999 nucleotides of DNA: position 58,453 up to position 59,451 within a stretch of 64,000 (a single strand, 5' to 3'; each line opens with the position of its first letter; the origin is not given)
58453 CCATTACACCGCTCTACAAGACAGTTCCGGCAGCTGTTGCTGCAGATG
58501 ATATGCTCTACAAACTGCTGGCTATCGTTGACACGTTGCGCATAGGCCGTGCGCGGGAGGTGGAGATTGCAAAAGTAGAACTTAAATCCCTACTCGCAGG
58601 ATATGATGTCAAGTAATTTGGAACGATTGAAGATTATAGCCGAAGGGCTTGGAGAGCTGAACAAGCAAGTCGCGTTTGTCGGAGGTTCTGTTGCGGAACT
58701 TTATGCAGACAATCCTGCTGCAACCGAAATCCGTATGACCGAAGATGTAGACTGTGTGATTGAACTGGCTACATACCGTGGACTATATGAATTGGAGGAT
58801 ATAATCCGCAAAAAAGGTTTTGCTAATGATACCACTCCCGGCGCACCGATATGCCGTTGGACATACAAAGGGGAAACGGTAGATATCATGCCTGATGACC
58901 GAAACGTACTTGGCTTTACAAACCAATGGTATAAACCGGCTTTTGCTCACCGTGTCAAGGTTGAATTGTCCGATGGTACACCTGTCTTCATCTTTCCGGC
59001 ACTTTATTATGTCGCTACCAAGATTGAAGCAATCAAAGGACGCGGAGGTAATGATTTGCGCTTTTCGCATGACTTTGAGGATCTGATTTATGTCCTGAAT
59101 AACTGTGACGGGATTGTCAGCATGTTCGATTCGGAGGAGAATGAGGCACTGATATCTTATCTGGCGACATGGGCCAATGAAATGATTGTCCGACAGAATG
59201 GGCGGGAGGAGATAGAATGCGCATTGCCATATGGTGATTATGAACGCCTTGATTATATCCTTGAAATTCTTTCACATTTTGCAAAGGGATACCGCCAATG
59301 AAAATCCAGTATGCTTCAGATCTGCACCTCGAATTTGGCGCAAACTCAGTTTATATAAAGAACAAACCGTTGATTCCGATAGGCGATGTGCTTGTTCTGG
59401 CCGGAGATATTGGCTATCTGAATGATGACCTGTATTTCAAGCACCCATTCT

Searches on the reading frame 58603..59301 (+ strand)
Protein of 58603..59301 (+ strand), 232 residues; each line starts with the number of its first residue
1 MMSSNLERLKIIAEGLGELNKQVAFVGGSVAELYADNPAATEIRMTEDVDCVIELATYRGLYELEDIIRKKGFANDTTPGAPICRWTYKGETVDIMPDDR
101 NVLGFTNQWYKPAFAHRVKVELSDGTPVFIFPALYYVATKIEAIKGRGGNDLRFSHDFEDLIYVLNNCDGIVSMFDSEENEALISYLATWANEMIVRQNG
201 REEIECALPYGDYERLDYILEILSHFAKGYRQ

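Call 3: search_protein_families(library=pfam, proteins=[window:58603-59301:+], max_evalue=1)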
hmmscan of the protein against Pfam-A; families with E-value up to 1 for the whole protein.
window:58603-59301:+ (232 aa): 0 families

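Call 4: search_protein_families(library=padloc, proteins=[window:58603-59301:+], max_evalue=1)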
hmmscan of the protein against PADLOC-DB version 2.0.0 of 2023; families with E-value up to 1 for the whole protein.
window:58603-59301:+ (232 aa): 1 family
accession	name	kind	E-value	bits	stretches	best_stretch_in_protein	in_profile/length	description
PDLC04516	PDC-M21B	-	8.9e-46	154.5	1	4-225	7-227/234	-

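Call 5: search_protein_families(library=ncbifam, proteins=[window:58603-59301:+], max_evalue=1)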
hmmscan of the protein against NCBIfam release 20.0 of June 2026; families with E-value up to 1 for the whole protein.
window:58603-59301:+ (232 aa): 0 families

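Call 8: find_homologous_proteins(query=window:58603-59298:+)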
Query window:58603-59298:+ (232 aa): 1419 proteins with E <= 0.001 among 1922 candidates; the best 120 are listed.
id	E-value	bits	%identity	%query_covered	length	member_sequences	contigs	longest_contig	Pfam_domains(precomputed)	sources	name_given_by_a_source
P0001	2.8e-152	523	100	100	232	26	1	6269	-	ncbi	-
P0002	1.8e-135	468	86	100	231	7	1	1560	-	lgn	-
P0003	5.3e-134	463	84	100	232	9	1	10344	-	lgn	-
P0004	2.0e-129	448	83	100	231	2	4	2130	-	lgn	-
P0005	2.1e-126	438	81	100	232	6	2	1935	-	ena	-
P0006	4.5e-126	437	80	100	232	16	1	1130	-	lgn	-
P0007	5.1e-126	437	81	99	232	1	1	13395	-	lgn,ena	-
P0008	6.8e-126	436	82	99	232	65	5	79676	-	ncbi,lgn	-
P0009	7.0e-126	436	81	99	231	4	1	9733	-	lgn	-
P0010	2.2e-124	431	80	100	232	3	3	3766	-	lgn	-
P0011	1.2e-123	429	82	98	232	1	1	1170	-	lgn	-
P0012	3.3e-123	427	78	100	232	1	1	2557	-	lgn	-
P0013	5.5e-122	423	77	100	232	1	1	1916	-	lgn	-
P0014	3.6e-120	418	76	100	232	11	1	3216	-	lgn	-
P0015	2.4e-119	415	77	99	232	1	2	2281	-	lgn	-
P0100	1.9e-81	291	56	98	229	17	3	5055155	-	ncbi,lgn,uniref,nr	ncbi:nucleotidyl transferase AbiEii/AbiGii toxin family protein [Bacteroides hominis]|uniref:nucleot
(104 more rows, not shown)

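Call 11: find_related_loci(query=A1, collection=genome_contigs, flank=5000)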
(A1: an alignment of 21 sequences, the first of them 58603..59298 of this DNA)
Query A1 (232 aa) in genome_contigs; peptide patterns used: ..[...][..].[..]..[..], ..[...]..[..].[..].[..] (x = any residue, [..] = any of these).
137 stretches matched a pattern; 74 encode a relative of the query (tblastn E <= 1e-3); 74 distinct loci.
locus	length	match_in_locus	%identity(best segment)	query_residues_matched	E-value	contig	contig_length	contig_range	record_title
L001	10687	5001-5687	81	1-229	1e-130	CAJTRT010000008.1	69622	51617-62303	MAG TPA_asm: uncultured Muribaculaceae bacterium isolate MGBC112435 genome assembly, contig: MGBC112435.8, whole genome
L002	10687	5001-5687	82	1-229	2e-130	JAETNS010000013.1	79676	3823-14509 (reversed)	MAG: Prevotellaceae bacterium isolate S10_Bin5 scaffold_357_2, whole genome shotgun sequence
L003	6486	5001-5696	80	1-232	4e-129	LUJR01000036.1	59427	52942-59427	MAG: Bacteroidales bacterium M7 M7_517, whole genome shotgun sequence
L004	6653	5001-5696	79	1-232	4e-128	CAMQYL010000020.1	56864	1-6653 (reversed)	MAG TPA_asm: uncultured Bacteroidales bacterium isolate ERR8099100_bin.38_metawrap_v1.3_MAG genome assembly, contig: NOD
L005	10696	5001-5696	78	1-232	2e-126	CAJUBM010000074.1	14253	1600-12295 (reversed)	MAG TPA_asm: uncultured Muribaculaceae bacterium isolate MGBC125209 genome assembly, contig: MGBC125209.74, whole genome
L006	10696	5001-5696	77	1-232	4e-124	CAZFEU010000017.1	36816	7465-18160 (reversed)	MAG TPA_asm: uncultured Muribaculaceae bacterium isolate SRP199465_co1_325 genome assembly, contig: NODE_2523_length_368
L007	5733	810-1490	70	1-228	2e-107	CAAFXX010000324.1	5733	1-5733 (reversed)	MAG TPA_asm: Bacteroidales bacterium, isolate HGM05245, WGS project CAAFXX010000000 data, contig: SRS475658_68_k119_1145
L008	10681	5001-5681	70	1-228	1e-106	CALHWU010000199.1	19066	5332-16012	MAG TPA_asm: uncultured Muribaculaceae bacterium isolate ERR912003_bin.66_CONCOCT_v1.1_MAG genome assembly, contig: ERZ8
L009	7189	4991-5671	69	1-228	4e-106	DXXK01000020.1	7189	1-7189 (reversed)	MAG TPA_asm: Bacteroidales bacterium isolate HRGM_Genome_3721 HRGM_Genome_3721_20, whole genome shotgun sequence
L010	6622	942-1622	69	1-228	3e-106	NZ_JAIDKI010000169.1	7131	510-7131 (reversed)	MAG: Muribaculum sp. isolate SC0335_comb_6 SC0335_comb_6_contig_169, whole genome shotgun sequence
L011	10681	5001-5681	69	1-228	8e-106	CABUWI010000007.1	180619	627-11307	MAG TPA_asm: uncultured Porphyromonadaceae bacterium isolate MGYG-HGUT-04432 genome assembly, contig: GUT_GENOME274372_7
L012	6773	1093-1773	69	1-228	1e-104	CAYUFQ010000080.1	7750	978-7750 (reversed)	MAG TPA_asm: uncultured Bacteroides sp. isolate SRP199465_co2_51 genome assembly, contig: NODE_29657_length_7750_cov_8.5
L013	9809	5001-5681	68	1-228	3e-104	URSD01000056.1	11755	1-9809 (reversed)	uncultured Porphyromonadaceae bacterium isolate UMGS1295 genome assembly, contig: NODE_1785_length_11755_cov_12.913084,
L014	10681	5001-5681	67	1-228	4e-104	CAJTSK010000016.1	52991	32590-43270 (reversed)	MAG TPA_asm: uncultured Muribaculum sp. isolate MGBC113403 genome assembly, contig: MGBC113403.16, whole genome shotgun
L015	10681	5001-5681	68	1-228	9e-104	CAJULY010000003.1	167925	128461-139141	MAG TPA_asm: uncultured Muribaculaceae bacterium isolate MGBC158032 genome assembly, contig: MGBC158032.3, whole genome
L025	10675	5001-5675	63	2-227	5e-98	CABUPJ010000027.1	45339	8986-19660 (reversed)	MAG TPA_asm: uncultured Porphyromonadaceae bacterium isolate MGYG-HGUT-04213 genome assembly, contig: GUT_GENOME259797_2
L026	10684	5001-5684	57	1-228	2e-90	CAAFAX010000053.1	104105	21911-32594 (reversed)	MAG TPA_asm: Bacteroidaceae bacterium, isolate HGM04601, WGS project CAAFAX010000000 data, contig: SRS021153_18_k99_4307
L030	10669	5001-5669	51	1-224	1e-72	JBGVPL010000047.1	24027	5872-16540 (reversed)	MAG: Candidatus Aphodosoma sp. isolate fecal_MAG_189 fecal_MAG_189_contig_0047, whole genome shotgun sequence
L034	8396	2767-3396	46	1-212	4e-58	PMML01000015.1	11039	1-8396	MAG: Ignavibacteriae bacterium isolate fen_1254 73.20100900_E1D.45_contig_15428, whole genome shotgun sequence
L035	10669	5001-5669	47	1-224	5e-68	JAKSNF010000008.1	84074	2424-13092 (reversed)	MAG: Paludibacteraceae bacterium isolate Horse_feces144 MAG144_8, whole genome shotgun sequence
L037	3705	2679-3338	42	5-227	9e-51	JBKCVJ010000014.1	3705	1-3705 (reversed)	MAG: Sphingobacteriales bacterium isolate samp_2047_semibin_487 samp_2047_234790, whole genome shotgun sequence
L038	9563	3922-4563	41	4-220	2e-50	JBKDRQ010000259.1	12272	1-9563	MAG: Bacteroidota bacterium isolate samp_2157_semibin_45 samp_2157_1214927, whole genome shotgun sequence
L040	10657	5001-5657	43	5-226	2e-49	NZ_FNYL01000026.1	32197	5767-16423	Dyadobacter sp. SG02, whole genome shotgun sequence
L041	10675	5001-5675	40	1-229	6e-48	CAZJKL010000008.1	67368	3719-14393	MAG TPA_asm: uncultured Bacteroidales bacterium isolate binchicken_co113_124 genome assembly, contig: NODE_457_length_67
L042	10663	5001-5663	38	3-226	3e-47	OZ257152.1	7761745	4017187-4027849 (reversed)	MAG: Dyadobacter sp. isolate e416601d-a430-49ba-b541-7d06a6a814a1 genome assembly, chromosome: 1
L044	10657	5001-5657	41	5-226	3e-47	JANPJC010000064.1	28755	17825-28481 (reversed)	MAG: Chitinophagales bacterium isolate VAR_61_metabat_465 VAR_61_k141_3242933, whole genome shotgun sequence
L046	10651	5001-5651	42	2-223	5e-46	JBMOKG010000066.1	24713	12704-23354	MAG: Bacteroidales bacterium isolate Deming_bin.89 contig4773, whole genome shotgun sequence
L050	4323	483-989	46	1-171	3e-45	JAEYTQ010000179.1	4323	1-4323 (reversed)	MAG: Proteobacteria bacterium isolate OH_CBlB_138 k127_2398838, whole genome shotgun sequence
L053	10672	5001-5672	41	4-229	4e-46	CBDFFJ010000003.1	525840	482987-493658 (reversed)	MAG: Chitinophagaceae bacterium isolate 022e2b48-df54-42b7-b031-1e78a85b5e01 genome assembly, contig: contig_3, whole ge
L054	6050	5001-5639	38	5-220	6e-44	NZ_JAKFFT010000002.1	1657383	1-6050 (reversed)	Dyadobacter sp. CY347 Scaffold1_2, whole genome shotgun sequence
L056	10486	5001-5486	45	4-167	2e-43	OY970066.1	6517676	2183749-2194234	MAG: uncultured Chitinophagaceae bacterium isolate MFD02581.bin.c.1 genome assembly, chromosome: 1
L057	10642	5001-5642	37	4-220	2e-43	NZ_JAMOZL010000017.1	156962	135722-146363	Dyadobacter sp. MSC1_007 PNNL_MSC-1_Str_007_scaf0017, whole genome shotgun sequence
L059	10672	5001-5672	39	5-227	9e-43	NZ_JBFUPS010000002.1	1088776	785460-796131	Chitinophaga sp. RCC_12 NODE_2_length_1088776_cov_85.785430, whole genome shotgun sequence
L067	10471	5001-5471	43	12-172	2e-34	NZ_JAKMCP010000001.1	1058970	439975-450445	Aestuariivivens sediminis strain S-DT1-15 NODE_1_length_1058970_cov_47.217139, whole genome shotgun sequence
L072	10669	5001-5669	44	1-223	4e-63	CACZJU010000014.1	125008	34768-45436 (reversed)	MAG: uncultured Bacteroidales bacterium isolate RUG12681 genome assembly, contig: RUG12681_asm_14, whole genome shotgun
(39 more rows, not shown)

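Call 17: search_protein_families(library=pfam, proteins=[L030:5672-6424:+, L035:5672-6493:+, L041:5698-7581:+, L046:5685-7646:+, L026:5781-8984:+, L026:3597-4355:+, L025:5785-6576:+], max_evalue=0.01)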
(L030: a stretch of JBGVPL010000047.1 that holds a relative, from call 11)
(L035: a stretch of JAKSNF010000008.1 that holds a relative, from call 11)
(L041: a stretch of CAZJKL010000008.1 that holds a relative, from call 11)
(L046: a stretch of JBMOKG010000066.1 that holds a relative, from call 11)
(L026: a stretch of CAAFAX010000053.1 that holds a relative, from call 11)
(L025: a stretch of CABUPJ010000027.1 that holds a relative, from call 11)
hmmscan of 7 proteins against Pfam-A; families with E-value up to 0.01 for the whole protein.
L030:5672-6424:+ (250 aa): 1 family
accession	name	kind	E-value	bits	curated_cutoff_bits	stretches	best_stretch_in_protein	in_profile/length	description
PF00149.33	Metallophos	-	1.1e-12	49.3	21.5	1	10-167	2-185/191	Calcineurin-like phosphoesterase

L035:5672-6493:+ (273 aa): 2 families
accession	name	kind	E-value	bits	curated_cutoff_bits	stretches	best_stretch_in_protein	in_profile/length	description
PF00149.33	Metallophos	-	8.1e-14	52.9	21.5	1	10-242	2-189/191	Calcineurin-like phosphoesterase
PF12850.12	Metallophos_2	-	7.7e-06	26.4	27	1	11-124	3-91/154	Calcineurin-like phosphoesterase superfamily domain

L041:5698-7581:+ (627 aa): 7 families
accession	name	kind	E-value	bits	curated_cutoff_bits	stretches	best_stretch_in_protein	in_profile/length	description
PF03781.23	FGE-sulfatase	-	1.5e-55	189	23.3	1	414-624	5-254/255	Sulfatase-modifying factor enzyme 1-like domain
PF00069.31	Pkinase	-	2.3e-31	109.6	31.7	1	20-291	3-244/263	Protein kinase domain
PF07714.23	PK_Tyr_Ser-Thr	-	5.8e-22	78.7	23.1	1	22-280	5-249/258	Protein tyrosine and serine/threonine kinase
PF01636.29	APH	-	0.00012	22.3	23.2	0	153-182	167-197/239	Phosphotransferase enzyme family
PF03109.22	ABC1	-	0.00081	19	22.9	1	83-198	112-230/244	ABC1 atypical kinase-like domain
PF17667.7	Pkinase_fungal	-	0.0014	17.9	24.1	1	142-191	293-348/387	Fungal protein kinase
PF06293.20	Kdo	-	0.0063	16.4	21.3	1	132-185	115-172/207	Lipopolysaccharide kinase (Kdo/WaaP) family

L046:5685-7646:+ (653 aa): 4 families
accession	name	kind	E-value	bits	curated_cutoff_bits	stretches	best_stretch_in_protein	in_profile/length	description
PF00069.31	Pkinase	-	1.5e-45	156.1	31.7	1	14-265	1-259/263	Protein kinase domain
PF07714.23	PK_Tyr_Ser-Thr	-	4.9e-34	118.2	23.1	1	15-263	2-254/258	Protein tyrosine and serine/threonine kinase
PF03109.22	ABC1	-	0.0015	18.1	22.9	1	78-169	133-224/244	ABC1 atypical kinase-like domain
PF14531.12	Kinase-like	-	0.0024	17.6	25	1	106-220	139-254/289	Kinase-like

L026:5781-8984:+ (1067 aa): 1 family
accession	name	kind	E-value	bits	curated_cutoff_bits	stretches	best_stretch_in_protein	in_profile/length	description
PF07693.20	KAP_NTPase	-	1.1e-17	64.7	20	1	51-402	19-291/293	KAP family P-loop domain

L026:3597-4355:+ (252 aa): 2 families
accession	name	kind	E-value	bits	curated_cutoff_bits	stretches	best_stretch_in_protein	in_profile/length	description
PF00149.33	Metallophos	-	1.3e-13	52.2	21.5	1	1-217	1-191/191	Calcineurin-like phosphoesterase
PF12850.12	Metallophos_2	-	6.6e-07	29.9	27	1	1-232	1-132/154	Calcineurin-like phosphoesterase superfamily domain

L025:5785-6576:+ (263 aa): 2 families
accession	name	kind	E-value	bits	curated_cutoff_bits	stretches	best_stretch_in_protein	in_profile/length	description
PF00265.24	TK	-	5.3e-41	140.8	20.6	1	51-237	1-176/176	Thymidine kinase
PF13401.12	AAA_22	-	0.0004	21.1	27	1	57-173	11-128/130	AAA domain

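Call 19: search_solved_structures(query=A1, max_evalue=10, show_alignments=2)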
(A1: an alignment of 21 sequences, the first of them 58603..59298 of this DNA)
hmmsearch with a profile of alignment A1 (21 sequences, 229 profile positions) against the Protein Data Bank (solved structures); distinct sequences matched with E-value up to 10: 6.
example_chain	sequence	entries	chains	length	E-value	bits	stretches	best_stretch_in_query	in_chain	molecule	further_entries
5uvd_A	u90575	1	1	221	0.2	13.9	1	9-165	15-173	Nucleotidyltransferase-like protein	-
8an4_A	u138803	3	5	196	1.5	11.1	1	8-73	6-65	Bacterial toxin | Nucleotidyl transferase AbiEii/AbiGii toxin family protein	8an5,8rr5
7sq4_A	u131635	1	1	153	1.7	11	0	157-199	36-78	Designed trefoil knot protein, variant 2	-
7sq5_A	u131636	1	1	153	1.8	10.8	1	139-199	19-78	Designed trefoil knot protein, variant 3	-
7sq3_A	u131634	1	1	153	1.9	10.8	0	156-199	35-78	Designed trefoil knot protein, variant 1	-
3gmi_A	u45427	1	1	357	3.1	10.1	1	175-212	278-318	UPF0348 protein MJ0951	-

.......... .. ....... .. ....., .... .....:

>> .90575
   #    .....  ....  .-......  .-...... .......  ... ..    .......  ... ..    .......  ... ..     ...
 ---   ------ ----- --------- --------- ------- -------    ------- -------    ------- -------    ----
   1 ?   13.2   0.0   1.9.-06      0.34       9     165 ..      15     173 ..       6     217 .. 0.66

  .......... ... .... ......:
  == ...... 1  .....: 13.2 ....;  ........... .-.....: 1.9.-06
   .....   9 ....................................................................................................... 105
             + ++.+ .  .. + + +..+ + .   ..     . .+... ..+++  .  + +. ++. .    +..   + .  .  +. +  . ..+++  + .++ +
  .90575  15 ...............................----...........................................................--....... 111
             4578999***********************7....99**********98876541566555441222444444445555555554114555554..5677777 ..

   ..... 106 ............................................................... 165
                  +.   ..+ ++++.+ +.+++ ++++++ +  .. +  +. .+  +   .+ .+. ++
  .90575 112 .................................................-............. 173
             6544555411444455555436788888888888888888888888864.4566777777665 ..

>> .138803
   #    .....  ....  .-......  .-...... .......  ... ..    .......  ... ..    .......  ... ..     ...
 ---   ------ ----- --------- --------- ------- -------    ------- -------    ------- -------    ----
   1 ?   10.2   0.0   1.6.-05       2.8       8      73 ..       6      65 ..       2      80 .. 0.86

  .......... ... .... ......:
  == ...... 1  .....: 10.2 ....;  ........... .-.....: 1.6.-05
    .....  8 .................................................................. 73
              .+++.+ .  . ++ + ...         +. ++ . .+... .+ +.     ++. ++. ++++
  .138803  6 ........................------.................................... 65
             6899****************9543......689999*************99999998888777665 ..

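Call 29: search_protein_families(library=padloc, proteins=[L030:5672-6424:+], max_evalue=0.01)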
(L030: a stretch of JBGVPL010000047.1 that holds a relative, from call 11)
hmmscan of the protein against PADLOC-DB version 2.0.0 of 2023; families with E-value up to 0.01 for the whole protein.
L030:5672-6424:+ (250 aa): 0 families

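Call 31: predict_structure(alignment_id=A1)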
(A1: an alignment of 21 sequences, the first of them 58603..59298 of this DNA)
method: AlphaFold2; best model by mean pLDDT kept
length: 232 residues; sequences in the alignment: 21
mean_pLDDT: 90.3   pTM: 0.89
mean pLDDT of the five models: 90.3, 87.9, 87.9, 87.4, 86.9
residues with pLDDT >= 90: 164; 70-90: 60; 50-70: 7; < 50: 1
segments of 3 or more residues with pLDDT < 50: none
pLDDT, mean of each block of 10 residues (from residue 1): 82 95 93 89 86 85 92 92 91 90 83 94 94 97 80 90 94 96 97 93 89 87 93 58
secondary structure, 60 per line:
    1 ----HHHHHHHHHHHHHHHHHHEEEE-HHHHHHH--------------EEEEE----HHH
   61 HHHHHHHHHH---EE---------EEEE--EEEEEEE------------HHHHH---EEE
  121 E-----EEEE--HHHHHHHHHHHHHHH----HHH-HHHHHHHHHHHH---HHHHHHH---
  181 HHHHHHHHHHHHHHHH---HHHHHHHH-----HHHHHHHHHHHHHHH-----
elements in order: H5-22 E23-26 H28-34 E49-53 H58-70 E85-88 E91-97 H110-114 E118-121 E127-130 H133-147 H156-167 H171-177 H181-196 H200-207 H213-227

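Call 35: fold_search(model_id=the predicted structure, library=pdb)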
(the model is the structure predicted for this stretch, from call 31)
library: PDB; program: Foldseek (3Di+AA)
matches with E <= 10: 167; with E <= 0.001: 5
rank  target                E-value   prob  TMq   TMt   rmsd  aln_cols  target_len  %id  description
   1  8an5_B                9.5e-06  1.00  0.51  0.63  10.6       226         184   16  MenAT1 toxin-antitoxin complex (rv0078a-rv0078b) from Mycobacterium tuberculosis H37Rv (released 2023-08-02)
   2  8an4_B                1.1e-04  1.00  0.48  0.58   8.4       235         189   16  MenT1 toxin (rv0078a) from Mycobacterium tuberculosis H37Rv (released 2023-08-02)
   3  8an5_A                1.4e-04  1.00  0.50  0.58  10.5       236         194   17  MenAT1 toxin-antitoxin complex (rv0078a-rv0078b) from Mycobacterium tuberculosis H37Rv (released 2023-08-02)
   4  8rr5                  5.6e-04  1.00  0.40  0.51   9.8       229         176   12  MenT1 toxin (rv0078a) from Mycobacterium tuberculosis H37Rv, phosphorylated at T39 (released 2024-09-11)
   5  8an4_A                6.2e-04  1.00  0.47  0.55   9.1       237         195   15  MenT1 toxin (rv0078a) from Mycobacterium tuberculosis H37Rv (released 2023-08-02)
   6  4wqk                  1.3e-02  1.00  0.47  0.59   6.0       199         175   15  Crystal structure of aminoglycoside nucleotidylyltransferase ANT(2")-Ia, apo form (released 2014-11-12)
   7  5cfu                  1.4e-02  1.00  0.44  0.55   5.5       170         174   16  Crystal Structure of ANT(2")-Ia in complex with adenylyl-2"-tobramycin (released 2016-07-20)
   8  4wse_B                1.9e-02  0.99  0.42  0.22  11.6       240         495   11  Crystal structure of the Mimivirus polyadenylate synthase (released 2015-04-01)
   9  4xje                  2.0e-02  1.00  0.41  0.51   6.1       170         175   16  CRYSTAL STRUCTURE OF ANT(2") IN COMPLEX WITH AMP AND TOBRAMYCIN (released 2016-01-20)
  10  5kqj_MODEL_1_A        2.4e-02  1.00  0.44  0.52   5.7       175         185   15  Solution Structure of Antibiotic-Resistance Factor ANT(2'')-Ia Reveals Substrate-Regulated Conformation Dynami (released 2017-07-12)
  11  6y8q_A                2.4e-02  0.98  0.31  0.35   8.2       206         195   12  AbiEi antitoxin from Streptococcus agalactiae (released 2020-12-16)
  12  6wt9                  2.4e-02  0.87  0.31  0.25  14.9       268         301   13  Structure of STING-associated CdnE c-di-GMP synthase from Capnocytophaga granulosa (released 2020-09-09)
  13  5cfs                  2.8e-02  1.00  0.45  0.56   6.3       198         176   16  Crystal Structure of ANT(2")-Ia in complex with AMPCPP and tobramycin (released 2016-03-16)
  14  1ou5_A                4.7e-02  0.69  0.30  0.23  14.2       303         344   15  Crystal structure of human CCA-adding enzyme (released 2003-05-06)
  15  1vfg_A                7.4e-02  0.47  0.26  0.19  12.7       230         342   15  Crystal structure of tRNA nucleotidyltransferase complexed with a primer tRNA and an incoming ATP analog (released 2004-08-10)
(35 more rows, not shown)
